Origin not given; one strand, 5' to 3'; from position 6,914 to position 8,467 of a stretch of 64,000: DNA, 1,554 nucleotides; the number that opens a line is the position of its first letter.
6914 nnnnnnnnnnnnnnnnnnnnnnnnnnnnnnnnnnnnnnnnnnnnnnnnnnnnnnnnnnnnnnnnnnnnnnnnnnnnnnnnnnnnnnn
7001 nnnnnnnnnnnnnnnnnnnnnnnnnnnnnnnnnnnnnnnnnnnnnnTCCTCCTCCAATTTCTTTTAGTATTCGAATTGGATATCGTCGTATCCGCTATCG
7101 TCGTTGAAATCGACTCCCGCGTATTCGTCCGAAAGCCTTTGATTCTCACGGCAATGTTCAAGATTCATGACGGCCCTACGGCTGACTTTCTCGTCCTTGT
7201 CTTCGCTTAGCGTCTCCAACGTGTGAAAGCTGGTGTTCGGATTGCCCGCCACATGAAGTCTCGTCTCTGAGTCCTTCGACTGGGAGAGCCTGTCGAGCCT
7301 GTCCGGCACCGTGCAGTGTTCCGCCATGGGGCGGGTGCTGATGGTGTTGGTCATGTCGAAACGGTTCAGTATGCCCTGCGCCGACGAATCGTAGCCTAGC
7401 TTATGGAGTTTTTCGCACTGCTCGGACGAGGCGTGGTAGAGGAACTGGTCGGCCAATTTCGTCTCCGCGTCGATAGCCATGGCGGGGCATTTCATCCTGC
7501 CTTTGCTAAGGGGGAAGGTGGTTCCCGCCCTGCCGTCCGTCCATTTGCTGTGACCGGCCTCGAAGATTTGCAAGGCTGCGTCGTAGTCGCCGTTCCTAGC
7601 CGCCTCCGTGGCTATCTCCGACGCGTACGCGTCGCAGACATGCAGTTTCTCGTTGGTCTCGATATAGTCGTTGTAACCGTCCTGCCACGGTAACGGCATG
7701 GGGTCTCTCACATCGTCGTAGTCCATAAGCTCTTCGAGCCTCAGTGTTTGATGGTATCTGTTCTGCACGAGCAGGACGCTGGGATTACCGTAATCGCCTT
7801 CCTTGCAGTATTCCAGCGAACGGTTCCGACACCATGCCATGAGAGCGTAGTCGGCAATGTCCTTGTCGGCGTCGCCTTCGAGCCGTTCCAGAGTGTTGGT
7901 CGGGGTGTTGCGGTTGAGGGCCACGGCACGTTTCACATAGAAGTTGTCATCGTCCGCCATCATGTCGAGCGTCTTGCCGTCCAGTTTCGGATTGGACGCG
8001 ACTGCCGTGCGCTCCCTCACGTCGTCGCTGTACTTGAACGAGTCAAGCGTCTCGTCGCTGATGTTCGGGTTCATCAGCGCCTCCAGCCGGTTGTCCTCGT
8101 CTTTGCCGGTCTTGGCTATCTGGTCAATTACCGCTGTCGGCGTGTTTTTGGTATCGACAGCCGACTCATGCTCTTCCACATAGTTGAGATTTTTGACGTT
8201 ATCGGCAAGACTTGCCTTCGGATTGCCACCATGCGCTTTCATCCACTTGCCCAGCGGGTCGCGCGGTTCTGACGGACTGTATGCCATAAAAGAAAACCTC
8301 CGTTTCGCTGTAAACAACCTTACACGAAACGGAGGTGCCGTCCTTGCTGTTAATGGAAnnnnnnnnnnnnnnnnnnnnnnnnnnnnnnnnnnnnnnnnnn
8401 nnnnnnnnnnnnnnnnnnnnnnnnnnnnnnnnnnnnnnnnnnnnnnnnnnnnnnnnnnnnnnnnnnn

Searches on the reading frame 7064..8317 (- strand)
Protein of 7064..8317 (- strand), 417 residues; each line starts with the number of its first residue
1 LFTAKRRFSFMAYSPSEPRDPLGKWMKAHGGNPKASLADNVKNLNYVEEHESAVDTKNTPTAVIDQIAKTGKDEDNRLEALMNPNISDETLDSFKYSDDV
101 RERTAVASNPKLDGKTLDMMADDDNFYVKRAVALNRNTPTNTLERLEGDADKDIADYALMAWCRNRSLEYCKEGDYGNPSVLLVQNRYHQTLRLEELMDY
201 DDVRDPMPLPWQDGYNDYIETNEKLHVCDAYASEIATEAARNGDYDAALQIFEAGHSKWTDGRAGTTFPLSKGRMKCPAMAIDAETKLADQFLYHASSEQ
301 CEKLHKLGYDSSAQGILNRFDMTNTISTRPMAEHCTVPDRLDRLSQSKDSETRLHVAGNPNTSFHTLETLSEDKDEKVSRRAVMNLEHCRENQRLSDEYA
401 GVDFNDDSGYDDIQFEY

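Call 25: search_protein_families(library=pfam, proteins=[window:7064-8317:-], max_evalue=0.001)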
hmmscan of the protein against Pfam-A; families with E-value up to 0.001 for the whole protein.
window:7064-8317:- (417 aa): 1 family
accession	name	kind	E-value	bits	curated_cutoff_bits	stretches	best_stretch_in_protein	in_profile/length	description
PF01816.23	LRV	-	3.3e-12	46.3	21.6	0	102-124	3-25/26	Leucine rich repeat variant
